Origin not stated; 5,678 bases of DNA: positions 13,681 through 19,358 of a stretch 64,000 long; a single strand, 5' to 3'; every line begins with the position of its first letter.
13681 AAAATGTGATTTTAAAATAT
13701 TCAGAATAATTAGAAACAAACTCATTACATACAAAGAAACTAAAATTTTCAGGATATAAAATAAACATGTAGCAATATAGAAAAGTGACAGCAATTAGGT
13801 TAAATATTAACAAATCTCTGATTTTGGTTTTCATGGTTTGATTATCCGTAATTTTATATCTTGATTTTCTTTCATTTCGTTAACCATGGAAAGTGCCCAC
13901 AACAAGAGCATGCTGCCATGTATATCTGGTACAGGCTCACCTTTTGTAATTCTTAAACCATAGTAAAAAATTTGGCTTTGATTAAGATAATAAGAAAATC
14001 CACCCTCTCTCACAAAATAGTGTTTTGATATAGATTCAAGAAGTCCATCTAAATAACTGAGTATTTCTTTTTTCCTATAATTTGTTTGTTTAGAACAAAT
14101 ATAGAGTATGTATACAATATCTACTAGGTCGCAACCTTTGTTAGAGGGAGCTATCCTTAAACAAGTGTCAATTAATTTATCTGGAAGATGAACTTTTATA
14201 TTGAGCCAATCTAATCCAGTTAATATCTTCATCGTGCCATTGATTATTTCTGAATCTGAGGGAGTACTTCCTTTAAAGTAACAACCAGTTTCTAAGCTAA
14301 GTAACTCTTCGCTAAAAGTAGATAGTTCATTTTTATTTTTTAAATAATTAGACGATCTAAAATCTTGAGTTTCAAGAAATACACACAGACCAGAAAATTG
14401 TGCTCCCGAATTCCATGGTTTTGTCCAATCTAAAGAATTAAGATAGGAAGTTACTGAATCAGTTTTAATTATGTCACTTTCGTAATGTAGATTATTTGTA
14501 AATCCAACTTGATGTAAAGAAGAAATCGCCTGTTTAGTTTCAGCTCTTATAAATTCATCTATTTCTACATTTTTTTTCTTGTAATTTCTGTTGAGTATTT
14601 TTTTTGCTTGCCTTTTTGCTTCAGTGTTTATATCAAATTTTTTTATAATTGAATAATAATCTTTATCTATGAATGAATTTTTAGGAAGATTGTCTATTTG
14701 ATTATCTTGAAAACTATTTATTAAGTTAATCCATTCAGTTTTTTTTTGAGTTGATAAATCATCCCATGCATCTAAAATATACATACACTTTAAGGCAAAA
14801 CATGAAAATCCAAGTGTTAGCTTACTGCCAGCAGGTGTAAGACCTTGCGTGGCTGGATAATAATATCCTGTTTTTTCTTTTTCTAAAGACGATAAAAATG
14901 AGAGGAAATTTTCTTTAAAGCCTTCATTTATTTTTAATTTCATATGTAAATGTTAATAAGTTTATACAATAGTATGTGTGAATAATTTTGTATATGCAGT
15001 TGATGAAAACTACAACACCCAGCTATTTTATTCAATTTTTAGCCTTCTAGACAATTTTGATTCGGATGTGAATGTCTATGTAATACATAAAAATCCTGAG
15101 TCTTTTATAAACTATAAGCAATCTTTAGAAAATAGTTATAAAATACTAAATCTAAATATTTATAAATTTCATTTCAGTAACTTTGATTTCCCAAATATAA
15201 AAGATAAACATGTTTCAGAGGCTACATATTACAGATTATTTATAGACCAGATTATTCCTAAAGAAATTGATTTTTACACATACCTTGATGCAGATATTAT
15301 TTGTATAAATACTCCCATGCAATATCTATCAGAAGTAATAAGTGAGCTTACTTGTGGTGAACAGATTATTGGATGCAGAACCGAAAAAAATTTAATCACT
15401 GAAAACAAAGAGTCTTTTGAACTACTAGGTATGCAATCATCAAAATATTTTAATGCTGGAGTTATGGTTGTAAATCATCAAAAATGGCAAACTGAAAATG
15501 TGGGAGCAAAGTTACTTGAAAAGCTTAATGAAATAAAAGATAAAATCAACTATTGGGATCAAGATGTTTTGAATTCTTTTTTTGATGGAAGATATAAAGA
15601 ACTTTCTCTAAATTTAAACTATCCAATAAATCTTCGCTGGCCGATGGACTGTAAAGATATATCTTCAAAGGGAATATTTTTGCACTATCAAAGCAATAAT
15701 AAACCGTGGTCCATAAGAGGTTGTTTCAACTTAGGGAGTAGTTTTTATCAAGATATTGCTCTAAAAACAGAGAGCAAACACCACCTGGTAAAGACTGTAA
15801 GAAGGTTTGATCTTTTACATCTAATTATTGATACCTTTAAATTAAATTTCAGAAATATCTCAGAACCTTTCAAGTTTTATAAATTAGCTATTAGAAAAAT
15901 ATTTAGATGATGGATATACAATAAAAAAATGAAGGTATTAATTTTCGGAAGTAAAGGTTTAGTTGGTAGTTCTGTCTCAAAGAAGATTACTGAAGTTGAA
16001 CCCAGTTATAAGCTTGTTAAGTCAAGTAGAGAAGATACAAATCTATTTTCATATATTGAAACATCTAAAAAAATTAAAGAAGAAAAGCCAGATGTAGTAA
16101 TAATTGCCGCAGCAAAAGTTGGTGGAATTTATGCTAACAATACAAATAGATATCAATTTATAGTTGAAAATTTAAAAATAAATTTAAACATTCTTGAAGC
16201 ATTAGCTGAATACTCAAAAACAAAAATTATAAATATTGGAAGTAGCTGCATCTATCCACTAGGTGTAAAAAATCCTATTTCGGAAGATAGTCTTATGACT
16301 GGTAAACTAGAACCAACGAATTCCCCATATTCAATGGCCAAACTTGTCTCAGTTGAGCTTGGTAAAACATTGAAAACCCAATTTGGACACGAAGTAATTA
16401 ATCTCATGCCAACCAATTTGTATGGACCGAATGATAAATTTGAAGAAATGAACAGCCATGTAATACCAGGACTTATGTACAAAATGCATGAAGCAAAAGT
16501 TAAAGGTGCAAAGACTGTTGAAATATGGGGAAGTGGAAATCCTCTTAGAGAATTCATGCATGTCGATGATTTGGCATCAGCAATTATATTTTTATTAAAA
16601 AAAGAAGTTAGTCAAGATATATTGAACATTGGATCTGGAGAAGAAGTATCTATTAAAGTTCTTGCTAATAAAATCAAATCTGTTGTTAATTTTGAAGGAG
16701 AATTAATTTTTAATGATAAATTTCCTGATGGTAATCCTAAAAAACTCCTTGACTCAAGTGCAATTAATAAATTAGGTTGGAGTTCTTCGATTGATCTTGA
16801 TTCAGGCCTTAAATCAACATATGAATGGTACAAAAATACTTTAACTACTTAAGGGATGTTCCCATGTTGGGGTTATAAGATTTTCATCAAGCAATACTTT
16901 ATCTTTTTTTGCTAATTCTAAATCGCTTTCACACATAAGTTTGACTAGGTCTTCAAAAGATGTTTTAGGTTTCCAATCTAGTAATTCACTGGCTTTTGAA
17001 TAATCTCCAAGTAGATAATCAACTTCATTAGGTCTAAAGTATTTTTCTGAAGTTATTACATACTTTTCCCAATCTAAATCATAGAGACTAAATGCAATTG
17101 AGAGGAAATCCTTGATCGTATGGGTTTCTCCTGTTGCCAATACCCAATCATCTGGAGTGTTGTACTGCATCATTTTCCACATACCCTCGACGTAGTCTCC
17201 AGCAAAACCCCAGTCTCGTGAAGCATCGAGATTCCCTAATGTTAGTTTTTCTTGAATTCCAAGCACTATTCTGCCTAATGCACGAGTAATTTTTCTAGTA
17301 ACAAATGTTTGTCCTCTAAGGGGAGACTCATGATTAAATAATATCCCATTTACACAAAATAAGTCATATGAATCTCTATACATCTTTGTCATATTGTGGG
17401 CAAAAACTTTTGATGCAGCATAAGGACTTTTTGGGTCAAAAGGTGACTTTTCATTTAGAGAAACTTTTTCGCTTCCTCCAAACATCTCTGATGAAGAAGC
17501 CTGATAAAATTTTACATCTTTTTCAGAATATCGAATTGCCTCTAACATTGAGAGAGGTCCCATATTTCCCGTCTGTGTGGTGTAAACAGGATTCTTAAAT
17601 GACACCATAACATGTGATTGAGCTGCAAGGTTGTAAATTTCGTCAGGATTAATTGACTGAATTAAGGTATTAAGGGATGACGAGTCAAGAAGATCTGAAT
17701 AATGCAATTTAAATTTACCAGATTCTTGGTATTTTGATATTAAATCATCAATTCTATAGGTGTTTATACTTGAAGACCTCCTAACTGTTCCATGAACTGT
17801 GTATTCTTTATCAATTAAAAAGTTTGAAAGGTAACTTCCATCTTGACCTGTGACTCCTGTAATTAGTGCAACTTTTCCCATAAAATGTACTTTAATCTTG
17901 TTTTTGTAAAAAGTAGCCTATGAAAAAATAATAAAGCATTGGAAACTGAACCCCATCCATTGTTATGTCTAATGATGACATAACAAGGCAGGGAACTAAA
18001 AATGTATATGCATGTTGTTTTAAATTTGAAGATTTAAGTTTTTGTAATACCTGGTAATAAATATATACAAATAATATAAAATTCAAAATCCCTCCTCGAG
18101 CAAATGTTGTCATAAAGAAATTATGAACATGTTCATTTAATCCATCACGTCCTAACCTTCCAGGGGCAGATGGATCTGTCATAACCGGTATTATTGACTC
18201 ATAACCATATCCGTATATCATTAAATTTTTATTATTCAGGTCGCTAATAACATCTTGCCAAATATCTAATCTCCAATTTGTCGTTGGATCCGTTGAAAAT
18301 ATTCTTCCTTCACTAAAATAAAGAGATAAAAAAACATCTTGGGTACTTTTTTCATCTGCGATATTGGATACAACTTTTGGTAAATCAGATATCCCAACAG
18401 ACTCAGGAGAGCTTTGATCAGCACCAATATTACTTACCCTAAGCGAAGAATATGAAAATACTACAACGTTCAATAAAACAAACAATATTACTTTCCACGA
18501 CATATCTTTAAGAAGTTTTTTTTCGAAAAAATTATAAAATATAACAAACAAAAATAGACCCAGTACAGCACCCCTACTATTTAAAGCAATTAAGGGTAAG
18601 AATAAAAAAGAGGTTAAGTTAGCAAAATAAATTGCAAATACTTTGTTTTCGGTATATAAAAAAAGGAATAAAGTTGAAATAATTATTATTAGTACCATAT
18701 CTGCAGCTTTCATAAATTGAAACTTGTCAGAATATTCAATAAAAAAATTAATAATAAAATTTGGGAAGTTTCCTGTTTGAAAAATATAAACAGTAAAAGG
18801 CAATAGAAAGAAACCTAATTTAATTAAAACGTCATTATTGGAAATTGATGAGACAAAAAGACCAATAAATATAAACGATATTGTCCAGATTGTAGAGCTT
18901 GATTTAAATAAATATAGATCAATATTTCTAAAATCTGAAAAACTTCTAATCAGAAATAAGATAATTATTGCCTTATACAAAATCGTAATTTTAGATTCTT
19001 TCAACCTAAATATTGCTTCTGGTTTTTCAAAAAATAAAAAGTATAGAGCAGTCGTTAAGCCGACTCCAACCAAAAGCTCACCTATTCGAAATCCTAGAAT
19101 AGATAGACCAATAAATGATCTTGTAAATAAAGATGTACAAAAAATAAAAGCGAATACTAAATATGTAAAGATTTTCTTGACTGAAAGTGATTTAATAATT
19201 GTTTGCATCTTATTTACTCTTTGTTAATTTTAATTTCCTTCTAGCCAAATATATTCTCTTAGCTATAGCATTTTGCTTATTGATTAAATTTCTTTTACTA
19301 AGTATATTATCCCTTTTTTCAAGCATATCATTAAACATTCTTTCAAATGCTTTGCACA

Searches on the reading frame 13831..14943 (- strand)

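Call 72: search_protein_families(library=pfam, proteins=[window:13831-14943:-], max_evalue=0.01)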
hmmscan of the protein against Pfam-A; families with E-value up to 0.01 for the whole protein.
window:13831-14943:- (370 aa): 1 family
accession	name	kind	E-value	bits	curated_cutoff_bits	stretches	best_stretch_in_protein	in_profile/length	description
PF00432.27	Prenyltrans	-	0.00042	20.3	26.5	0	307-358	242-292/304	Prenyltransferase alpha-alpha toroid domain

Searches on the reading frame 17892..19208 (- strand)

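Call 32: search_protein_families(library=pfam, proteins=[window:17892-19208:-], max_evalue=0.00001)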
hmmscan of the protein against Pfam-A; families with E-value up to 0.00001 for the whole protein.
window:17892-19208:- (438 aa): 1 family
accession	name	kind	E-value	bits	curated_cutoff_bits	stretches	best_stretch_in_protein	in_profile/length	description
PF04932.20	Wzy_C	-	3.6e-14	53.2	31.7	1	201-381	5-149/149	O-Antigen ligase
